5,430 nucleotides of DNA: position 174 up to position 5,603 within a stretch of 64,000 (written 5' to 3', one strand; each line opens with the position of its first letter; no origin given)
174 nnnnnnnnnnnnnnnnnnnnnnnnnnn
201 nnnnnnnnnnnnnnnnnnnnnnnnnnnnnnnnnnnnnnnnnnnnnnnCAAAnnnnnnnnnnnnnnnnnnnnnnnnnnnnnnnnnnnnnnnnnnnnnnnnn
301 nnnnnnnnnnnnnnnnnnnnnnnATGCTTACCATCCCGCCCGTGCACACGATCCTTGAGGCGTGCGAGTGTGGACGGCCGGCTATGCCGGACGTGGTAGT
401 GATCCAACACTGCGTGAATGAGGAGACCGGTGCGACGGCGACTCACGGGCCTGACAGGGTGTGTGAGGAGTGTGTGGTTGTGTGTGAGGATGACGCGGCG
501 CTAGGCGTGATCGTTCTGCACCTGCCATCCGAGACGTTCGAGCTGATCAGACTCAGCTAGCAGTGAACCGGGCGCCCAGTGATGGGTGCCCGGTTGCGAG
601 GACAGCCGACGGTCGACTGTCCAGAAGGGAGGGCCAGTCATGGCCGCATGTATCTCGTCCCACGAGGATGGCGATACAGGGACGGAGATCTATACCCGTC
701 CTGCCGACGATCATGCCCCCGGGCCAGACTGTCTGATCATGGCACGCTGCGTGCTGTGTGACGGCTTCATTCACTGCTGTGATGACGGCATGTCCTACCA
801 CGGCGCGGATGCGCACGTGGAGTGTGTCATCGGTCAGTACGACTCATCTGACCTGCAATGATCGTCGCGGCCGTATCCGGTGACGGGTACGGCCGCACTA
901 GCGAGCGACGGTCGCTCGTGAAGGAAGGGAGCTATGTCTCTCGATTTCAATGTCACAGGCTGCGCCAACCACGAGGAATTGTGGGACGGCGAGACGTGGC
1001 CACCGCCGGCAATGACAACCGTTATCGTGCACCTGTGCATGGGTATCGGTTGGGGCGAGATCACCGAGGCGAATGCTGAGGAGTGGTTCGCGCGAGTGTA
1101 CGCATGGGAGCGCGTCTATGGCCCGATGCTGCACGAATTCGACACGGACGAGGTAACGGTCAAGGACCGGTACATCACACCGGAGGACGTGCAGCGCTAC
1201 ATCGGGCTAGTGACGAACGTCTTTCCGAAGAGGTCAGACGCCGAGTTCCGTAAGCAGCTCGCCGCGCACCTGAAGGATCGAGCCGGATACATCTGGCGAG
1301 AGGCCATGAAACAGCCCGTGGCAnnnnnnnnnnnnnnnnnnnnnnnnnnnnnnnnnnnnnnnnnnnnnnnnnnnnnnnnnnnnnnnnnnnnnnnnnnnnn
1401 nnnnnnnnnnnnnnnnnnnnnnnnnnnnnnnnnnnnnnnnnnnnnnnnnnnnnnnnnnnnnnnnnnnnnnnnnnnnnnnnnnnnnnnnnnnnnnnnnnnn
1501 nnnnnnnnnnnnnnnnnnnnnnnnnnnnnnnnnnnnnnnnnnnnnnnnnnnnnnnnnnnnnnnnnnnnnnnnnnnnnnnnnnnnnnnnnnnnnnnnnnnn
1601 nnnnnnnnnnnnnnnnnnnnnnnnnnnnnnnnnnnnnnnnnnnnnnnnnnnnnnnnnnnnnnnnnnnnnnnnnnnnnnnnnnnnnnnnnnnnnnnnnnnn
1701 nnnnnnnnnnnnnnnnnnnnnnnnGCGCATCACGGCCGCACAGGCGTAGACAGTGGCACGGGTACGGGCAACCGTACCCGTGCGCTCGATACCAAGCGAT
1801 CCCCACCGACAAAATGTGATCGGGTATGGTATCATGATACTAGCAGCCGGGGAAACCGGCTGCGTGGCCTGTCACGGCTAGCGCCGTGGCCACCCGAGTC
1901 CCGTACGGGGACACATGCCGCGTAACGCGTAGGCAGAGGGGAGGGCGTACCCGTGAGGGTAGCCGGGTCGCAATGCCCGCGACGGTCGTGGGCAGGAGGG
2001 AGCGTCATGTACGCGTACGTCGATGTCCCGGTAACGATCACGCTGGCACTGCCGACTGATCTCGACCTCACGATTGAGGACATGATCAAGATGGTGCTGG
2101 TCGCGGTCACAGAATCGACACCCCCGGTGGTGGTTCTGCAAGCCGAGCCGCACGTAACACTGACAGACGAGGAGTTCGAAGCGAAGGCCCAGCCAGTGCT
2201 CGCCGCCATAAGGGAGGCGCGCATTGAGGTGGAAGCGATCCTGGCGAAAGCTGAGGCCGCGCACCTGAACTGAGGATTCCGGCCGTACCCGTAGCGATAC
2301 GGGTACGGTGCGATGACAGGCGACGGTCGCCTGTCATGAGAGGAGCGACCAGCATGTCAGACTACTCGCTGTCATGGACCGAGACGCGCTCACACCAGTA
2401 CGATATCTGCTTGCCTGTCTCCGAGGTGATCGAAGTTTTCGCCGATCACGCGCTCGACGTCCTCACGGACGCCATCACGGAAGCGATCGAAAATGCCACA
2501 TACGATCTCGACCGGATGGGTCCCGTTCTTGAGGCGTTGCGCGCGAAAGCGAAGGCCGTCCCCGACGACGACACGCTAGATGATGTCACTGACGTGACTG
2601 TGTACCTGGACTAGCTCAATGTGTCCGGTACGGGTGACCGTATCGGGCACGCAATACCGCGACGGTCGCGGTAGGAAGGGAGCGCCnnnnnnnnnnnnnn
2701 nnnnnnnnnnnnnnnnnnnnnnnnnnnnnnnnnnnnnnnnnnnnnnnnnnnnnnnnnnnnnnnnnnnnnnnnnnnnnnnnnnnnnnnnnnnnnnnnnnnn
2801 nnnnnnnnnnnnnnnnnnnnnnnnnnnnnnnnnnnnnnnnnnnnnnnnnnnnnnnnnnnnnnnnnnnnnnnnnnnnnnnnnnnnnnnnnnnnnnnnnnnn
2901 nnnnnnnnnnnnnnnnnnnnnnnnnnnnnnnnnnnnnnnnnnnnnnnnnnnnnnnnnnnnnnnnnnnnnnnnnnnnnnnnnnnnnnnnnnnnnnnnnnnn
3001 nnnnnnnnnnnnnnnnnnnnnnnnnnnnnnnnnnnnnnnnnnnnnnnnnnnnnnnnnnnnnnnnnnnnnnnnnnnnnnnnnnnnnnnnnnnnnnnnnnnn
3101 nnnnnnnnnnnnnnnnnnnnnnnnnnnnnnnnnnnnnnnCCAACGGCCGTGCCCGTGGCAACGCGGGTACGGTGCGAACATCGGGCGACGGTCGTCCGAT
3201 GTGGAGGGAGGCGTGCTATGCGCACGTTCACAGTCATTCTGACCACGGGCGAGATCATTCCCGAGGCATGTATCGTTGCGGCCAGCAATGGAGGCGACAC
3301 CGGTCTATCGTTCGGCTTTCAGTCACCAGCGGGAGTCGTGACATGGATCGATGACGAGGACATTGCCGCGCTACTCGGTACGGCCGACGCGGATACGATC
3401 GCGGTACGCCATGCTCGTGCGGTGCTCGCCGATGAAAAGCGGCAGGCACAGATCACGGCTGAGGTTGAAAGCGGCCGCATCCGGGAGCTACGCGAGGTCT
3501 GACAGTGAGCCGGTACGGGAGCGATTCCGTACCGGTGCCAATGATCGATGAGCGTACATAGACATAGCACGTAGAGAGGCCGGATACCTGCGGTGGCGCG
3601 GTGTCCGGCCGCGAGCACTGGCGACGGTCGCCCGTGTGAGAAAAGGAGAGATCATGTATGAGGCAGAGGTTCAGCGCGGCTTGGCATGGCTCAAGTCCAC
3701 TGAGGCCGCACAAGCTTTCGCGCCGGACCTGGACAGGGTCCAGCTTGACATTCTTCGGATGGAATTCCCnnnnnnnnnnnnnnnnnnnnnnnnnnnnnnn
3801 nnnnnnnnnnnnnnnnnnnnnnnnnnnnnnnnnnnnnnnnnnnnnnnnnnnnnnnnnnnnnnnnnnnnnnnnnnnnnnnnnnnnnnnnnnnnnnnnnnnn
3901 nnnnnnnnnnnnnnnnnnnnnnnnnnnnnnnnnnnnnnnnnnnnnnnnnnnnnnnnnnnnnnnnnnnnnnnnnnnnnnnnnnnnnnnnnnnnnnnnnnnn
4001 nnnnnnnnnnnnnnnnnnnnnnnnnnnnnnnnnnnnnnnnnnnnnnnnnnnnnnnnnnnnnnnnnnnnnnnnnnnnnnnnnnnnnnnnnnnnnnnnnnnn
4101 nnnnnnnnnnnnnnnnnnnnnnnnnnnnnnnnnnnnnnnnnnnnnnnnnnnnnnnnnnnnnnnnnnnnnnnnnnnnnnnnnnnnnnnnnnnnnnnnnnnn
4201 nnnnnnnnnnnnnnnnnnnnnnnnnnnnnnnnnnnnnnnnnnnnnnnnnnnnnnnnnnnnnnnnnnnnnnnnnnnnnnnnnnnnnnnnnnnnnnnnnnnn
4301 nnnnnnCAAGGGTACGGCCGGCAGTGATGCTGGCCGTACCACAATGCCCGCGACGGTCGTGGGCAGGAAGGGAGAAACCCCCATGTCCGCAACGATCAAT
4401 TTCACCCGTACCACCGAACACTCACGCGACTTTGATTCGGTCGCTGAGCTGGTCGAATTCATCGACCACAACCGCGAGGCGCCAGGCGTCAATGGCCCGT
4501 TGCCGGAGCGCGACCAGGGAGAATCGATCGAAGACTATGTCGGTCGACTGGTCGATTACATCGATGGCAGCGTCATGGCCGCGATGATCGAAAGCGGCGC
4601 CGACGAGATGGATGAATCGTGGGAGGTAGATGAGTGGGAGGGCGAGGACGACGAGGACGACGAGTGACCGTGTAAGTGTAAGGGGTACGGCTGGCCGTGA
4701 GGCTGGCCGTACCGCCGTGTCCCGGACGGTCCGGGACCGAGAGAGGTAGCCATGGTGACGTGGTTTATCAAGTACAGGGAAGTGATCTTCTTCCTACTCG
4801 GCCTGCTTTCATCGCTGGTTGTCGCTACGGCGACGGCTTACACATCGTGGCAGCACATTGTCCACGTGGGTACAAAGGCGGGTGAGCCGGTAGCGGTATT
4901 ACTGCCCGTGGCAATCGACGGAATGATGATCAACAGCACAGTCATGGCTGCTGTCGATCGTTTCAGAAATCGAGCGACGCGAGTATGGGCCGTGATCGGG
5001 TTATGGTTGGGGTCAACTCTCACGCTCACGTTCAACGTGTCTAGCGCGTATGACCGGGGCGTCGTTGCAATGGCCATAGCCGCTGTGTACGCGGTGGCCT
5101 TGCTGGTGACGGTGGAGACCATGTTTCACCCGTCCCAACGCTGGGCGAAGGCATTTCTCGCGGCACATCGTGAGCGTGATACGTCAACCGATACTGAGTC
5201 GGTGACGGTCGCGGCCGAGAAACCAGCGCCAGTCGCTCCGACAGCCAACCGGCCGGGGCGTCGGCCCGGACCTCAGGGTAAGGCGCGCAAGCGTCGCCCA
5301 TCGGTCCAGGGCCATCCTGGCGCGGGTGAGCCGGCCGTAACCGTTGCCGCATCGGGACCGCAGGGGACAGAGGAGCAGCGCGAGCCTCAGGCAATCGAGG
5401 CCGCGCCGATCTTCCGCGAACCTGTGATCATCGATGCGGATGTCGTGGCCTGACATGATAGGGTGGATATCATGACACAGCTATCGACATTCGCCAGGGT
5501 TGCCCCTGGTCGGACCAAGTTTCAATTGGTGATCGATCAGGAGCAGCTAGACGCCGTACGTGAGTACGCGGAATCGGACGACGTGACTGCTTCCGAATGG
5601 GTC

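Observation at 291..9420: About 20 start-associated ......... palindromes with covarying arms, one before nearly every early gene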

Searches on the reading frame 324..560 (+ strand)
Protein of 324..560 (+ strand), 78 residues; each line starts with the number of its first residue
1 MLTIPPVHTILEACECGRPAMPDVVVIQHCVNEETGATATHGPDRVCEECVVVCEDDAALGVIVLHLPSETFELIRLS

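Call 73: find_encoding_contigs(protein=window:324-560:+, flank=10000, max_places=6)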
Protein window:324-560:+ (78 aa): 9 contigs read that carry it; 6 places shown.
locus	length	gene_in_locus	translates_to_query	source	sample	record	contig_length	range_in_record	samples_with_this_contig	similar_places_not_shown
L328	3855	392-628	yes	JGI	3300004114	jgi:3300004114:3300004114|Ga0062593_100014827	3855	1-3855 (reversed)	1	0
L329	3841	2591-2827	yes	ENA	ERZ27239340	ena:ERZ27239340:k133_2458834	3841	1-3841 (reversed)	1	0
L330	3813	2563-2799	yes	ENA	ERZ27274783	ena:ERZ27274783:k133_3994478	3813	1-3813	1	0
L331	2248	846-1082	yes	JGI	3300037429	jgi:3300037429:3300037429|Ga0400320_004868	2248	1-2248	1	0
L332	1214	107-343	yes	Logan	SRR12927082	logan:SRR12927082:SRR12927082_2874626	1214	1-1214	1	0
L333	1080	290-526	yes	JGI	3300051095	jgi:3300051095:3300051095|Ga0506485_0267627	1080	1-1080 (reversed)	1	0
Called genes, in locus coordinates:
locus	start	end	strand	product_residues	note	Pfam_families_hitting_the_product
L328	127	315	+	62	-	-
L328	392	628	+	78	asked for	-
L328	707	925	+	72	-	-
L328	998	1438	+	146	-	-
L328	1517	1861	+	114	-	-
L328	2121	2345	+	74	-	-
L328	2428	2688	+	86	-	-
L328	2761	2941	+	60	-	-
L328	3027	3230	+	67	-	-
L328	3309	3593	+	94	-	-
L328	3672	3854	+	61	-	?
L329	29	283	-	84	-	-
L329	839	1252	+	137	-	-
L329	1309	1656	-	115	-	-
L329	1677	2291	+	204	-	-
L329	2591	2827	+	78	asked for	-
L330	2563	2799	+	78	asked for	-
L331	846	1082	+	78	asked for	-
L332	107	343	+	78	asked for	-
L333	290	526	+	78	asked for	-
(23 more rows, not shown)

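Call 94: search_protein_families(library=pfam, proteins=[window:324-560:+], max_evalue=0.05)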
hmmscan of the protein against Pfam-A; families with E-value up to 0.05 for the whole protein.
window:324-560:+ (78 aa): 0 families

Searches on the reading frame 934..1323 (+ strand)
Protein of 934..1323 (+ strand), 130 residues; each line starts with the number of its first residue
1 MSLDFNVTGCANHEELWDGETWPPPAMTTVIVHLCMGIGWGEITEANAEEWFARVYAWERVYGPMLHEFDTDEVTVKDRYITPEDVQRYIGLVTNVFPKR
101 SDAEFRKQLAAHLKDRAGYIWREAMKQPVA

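Call 58: search_protein_families(library=pfam, proteins=[window:934-1323:+], max_evalue=0.01)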
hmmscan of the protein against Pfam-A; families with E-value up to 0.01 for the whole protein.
seq(130 aa): 0 families

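Call 59: search_protein_families(library=phrogs, proteins=[window:934-1323:+], max_evalue=0.01)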
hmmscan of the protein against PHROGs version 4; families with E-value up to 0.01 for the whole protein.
seq(130 aa): 0 families

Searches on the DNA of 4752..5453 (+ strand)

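Call 46: search_rna_families(sources=[L219, L249, L131, L277, L302], threshold=evalue, max_evalue=0.1, show_alignments=2)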
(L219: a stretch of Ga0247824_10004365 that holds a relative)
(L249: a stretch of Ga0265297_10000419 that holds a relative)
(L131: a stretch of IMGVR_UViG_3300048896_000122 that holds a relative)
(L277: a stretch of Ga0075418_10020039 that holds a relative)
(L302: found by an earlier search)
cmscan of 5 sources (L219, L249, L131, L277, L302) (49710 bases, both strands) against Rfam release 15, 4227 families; matches with E-value up to 0.1: 1.
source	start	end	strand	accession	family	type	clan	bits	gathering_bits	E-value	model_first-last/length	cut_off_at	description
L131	6353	6415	+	RF00981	mir-939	Gene; miRNA;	-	33.8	84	0.03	1-82/82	no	mir-939 microRNA precursor family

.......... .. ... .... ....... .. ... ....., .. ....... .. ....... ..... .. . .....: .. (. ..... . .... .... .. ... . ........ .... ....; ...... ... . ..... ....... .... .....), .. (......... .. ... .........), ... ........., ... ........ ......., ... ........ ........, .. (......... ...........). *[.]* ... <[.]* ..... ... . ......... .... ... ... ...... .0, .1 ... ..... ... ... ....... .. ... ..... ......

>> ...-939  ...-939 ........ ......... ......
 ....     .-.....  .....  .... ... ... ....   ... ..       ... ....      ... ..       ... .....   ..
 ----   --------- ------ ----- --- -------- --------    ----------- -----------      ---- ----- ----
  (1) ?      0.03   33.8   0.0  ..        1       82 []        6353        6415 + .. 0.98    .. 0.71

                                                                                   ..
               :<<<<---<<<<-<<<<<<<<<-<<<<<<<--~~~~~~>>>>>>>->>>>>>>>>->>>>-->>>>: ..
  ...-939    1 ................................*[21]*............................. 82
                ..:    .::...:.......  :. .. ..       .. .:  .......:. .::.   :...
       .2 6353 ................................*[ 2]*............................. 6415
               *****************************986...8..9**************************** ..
